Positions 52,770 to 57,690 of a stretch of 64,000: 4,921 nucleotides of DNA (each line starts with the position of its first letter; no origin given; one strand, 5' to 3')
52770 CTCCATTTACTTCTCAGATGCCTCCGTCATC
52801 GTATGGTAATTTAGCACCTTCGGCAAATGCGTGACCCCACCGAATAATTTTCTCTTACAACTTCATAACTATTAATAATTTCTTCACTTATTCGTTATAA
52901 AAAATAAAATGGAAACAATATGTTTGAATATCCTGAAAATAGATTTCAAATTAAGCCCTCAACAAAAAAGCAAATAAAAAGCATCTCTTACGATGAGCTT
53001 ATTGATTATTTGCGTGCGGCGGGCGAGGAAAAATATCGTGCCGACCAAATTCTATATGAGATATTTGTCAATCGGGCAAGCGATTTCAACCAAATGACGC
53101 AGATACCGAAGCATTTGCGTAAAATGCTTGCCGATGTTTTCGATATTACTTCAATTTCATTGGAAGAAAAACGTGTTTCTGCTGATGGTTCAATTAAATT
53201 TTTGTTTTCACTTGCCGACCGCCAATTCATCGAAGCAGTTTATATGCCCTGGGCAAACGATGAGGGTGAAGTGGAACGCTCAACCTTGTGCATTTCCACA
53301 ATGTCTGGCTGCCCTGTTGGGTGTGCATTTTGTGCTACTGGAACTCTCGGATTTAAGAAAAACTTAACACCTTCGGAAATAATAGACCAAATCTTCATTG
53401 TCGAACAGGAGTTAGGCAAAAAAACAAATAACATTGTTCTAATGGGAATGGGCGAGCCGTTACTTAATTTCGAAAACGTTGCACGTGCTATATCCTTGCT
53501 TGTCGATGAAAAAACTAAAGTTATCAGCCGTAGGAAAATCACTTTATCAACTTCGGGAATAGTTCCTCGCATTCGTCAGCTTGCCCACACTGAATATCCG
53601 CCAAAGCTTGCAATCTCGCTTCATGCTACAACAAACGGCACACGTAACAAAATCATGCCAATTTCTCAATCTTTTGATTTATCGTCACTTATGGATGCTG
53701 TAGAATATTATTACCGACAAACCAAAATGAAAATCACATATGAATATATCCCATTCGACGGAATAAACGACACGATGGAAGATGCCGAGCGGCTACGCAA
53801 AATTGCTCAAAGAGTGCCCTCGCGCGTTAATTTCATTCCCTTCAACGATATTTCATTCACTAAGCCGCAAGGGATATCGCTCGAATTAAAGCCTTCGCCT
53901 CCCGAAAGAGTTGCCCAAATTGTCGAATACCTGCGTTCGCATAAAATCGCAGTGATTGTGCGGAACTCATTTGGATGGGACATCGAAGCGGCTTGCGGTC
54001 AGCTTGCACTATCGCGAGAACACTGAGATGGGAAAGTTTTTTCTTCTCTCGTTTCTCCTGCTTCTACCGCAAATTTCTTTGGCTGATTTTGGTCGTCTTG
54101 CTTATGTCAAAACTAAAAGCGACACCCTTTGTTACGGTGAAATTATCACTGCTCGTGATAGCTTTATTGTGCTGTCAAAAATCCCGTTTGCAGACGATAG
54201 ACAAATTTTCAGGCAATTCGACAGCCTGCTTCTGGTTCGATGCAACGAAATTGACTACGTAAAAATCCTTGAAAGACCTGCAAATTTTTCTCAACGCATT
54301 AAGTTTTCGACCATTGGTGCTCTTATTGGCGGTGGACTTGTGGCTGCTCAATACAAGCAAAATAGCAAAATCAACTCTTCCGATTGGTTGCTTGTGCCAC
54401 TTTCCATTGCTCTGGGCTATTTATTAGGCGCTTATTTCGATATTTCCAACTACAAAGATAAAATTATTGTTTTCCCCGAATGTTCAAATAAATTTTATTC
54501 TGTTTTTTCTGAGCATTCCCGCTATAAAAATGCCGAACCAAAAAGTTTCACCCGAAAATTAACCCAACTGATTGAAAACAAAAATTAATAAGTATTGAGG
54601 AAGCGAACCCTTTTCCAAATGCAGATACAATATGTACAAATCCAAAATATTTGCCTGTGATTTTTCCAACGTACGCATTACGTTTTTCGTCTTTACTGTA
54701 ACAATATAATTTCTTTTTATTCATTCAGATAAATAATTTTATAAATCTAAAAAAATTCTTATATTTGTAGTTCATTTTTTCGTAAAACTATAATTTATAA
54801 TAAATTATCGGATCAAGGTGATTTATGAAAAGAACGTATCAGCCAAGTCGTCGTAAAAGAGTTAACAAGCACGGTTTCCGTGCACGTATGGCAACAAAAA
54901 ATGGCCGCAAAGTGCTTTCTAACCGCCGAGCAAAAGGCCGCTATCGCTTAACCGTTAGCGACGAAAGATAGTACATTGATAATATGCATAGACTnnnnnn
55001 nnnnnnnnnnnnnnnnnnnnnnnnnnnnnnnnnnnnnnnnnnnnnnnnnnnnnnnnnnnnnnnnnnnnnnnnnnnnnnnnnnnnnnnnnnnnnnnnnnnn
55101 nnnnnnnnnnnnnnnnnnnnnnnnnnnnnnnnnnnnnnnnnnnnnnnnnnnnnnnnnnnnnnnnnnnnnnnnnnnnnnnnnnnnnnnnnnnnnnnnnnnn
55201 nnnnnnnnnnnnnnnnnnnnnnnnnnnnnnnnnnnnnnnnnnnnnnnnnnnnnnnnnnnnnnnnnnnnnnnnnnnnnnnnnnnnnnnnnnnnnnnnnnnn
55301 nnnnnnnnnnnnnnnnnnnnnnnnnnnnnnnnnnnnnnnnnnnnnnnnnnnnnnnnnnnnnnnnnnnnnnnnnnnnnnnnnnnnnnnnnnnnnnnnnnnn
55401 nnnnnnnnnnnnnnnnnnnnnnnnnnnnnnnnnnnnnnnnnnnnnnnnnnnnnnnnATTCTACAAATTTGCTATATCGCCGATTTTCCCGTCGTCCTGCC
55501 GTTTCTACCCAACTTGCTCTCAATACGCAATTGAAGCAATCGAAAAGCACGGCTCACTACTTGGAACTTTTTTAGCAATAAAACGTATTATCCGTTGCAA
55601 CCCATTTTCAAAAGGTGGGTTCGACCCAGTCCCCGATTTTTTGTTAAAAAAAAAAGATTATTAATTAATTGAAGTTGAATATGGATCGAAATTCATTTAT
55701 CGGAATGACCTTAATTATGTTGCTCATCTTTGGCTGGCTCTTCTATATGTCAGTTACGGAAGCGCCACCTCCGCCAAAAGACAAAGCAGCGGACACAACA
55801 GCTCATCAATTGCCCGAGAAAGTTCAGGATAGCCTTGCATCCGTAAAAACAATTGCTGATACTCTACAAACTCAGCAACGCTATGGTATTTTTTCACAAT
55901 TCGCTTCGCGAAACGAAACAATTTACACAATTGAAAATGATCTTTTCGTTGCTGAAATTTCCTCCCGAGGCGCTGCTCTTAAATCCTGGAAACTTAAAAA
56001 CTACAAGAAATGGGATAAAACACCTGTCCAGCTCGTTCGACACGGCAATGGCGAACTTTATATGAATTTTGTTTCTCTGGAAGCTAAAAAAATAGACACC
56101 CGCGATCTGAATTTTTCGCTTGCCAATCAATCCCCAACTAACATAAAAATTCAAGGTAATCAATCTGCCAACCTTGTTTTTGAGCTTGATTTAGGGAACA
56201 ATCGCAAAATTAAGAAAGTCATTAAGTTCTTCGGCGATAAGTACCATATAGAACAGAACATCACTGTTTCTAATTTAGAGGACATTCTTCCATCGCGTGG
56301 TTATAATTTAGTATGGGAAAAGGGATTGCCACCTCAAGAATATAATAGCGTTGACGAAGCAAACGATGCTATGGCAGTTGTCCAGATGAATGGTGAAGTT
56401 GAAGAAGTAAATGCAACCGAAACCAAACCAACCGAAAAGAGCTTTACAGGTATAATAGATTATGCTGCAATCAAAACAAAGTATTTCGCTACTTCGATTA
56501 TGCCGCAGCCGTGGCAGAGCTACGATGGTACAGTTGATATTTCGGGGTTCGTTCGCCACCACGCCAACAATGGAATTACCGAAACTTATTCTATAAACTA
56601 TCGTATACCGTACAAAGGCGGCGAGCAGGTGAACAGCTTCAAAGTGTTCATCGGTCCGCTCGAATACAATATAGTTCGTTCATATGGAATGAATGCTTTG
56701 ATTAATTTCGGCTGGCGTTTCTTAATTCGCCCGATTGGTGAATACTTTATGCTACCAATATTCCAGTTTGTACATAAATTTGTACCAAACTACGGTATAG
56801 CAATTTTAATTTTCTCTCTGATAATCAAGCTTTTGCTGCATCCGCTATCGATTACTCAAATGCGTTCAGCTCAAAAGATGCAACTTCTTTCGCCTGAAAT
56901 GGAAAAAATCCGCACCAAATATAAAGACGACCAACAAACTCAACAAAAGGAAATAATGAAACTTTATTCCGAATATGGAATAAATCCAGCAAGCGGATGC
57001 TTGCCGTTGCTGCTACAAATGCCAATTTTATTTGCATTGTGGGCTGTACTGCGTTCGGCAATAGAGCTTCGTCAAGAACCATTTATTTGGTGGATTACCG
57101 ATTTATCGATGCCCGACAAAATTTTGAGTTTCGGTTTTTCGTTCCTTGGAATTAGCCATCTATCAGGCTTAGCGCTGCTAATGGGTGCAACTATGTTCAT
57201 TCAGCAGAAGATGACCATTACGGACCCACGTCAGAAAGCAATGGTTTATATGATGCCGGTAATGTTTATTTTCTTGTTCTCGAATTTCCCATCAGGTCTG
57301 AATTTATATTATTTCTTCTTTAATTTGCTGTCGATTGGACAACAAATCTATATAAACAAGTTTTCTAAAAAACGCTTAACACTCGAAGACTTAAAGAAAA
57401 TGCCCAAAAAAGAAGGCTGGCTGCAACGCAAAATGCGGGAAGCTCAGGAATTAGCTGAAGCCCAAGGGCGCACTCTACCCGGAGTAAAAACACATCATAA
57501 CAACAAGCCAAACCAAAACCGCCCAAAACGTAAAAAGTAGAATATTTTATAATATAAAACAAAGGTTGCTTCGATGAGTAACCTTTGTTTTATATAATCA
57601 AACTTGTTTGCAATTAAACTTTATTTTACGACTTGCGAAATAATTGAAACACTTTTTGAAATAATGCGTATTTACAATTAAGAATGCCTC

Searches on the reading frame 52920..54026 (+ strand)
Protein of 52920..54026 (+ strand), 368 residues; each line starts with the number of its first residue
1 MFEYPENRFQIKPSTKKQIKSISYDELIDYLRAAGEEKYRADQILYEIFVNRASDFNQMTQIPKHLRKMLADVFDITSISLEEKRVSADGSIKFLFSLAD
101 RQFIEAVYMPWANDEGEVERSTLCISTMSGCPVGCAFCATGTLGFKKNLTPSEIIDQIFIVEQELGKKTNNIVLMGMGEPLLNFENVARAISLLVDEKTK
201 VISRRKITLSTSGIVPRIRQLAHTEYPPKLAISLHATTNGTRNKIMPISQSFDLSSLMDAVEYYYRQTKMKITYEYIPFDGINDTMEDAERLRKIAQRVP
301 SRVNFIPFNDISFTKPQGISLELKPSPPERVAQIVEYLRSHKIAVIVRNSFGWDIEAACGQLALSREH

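Call 10: search_protein_families(library=ncbifam, proteins=[window:52920-54026:+], max_evalue=0.0001)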
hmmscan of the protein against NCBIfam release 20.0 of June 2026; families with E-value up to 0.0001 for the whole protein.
window:52920-54026:+ (368 aa): 9 families
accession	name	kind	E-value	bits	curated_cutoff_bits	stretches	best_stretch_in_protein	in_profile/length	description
TIGR00048.1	rRNA_mod_RlmN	equivalog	2.3e-100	336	290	1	14-363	4-343/355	dual-specificity RNA methyltransferase RlmN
NF008396.0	PRK11194.1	equivalog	5.5e-80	269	633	1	15-363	11-354/379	dual-specificity RNA methyltransferase RlmN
NF000424.4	CfrAB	exception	1.1e-72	245.3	530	1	24-363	4-337/338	Cfr family 23S rRNA (adenine(2503)-C(8))-methyltransferase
NF011031.0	PRK14461.1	equivalog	6e-72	242.7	601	1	15-365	6-364/372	ribosomal RNA large subunit methyltransferase N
TIGR04432.1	rSAM_Cfr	equivalog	9.1e-71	238.9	550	1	23-363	5-339/341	Cfr family 23S rRNA (adenine(2503)-C(8))-methyltransferase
NF011024.0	PRK14453.1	equivalog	1.5e-69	234.9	468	1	23-363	7-341/348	23S rRNA (adenine(2503)-C(8))-methyltransferase Cfr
NF011040.0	PRK14470.1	equivalog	1.5e-56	192.3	441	1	21-366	3-335/338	ribosomal RNA large subunit methyltransferase N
NF011034.0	PRK14464.1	equivalog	3.2e-53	180.7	422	1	25-363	4-327/348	RNA methyltransferase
TIGR02493.1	PFLA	equivalog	1.4e-07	31.2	231.75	1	126-321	20-210/235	pyruvate formate-lyase-activating protein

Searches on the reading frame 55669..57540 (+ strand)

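Call 10: search_protein_families(library=ncbifam, proteins=[window:55669-57540:+], max_evalue=0.0001)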
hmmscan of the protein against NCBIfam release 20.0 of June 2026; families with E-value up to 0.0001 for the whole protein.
window:55669-57540:+ (623 aa): 22 families
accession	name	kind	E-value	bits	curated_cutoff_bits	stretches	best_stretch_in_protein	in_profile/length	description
NF002356.0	PRK01318.2-3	equivalog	1.8e-114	383.4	460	1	5-600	1-612/627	membrane protein insertase YidC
NF002359.0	PRK01318.2-6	equivalog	5e-87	292.7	600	1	4-600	5-619/624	membrane protein insertase YidC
NF002353.0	PRK01318.1-4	equivalog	8.4e-81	272.4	365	1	6-576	5-587/596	membrane protein insertase YidC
NF002352.0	PRK01318.1-3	equivalog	1.6e-74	252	447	1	15-568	15-554/562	membrane protein insertase YidC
NF002357.0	PRK01318.2-4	equivalog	3.2e-71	240.7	479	1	15-574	11-524/532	membrane protein insertase YidC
NF002355.0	PRK01318.2-2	equivalog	7.8e-67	226.1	891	1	5-569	1-600/602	membrane protein insertase YidC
TIGR03592.1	yidC_oxa1_cterm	subfamily_domain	7.9e-64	215.2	84.3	1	374-564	1-191/191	membrane protein insertase YidC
NF002351.0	PRK01318.1-1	equivalog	1.9e-56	191.9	740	1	54-569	35-537/545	membrane protein insertase YidC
NF002354.0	PRK01318.2-1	equivalog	5.4e-48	163.8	1094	1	152-570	155-540/548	membrane protein insertase YidC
NF002168.0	PRK01001.1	equivalog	1.3e-47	162.7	670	1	350-570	552-783/795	membrane protein insertase YidC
NF002734.0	PRK02654.1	equivalog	1.3e-40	139.4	324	1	351-463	3-118/384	membrane protein insertase YidC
NF002803.0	PRK02944.1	equivalog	3.8e-40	137.9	377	1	359-563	39-241/255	YidC family membrane integrase SpoIIIJ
NF002350.0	PRK01315.1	equivalog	2.2e-39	135.5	282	2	375-468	42-135/329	membrane protein insertase YidC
NF002358.0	PRK01318.2-5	equivalog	5.8e-38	131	605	1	361-564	327-537/545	membrane protein insertase YidC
TIGR03593.1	yidC_nterm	equivalog_domain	5.6e-36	124.9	58.25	1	6-369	1-363/363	membrane protein insertase YidC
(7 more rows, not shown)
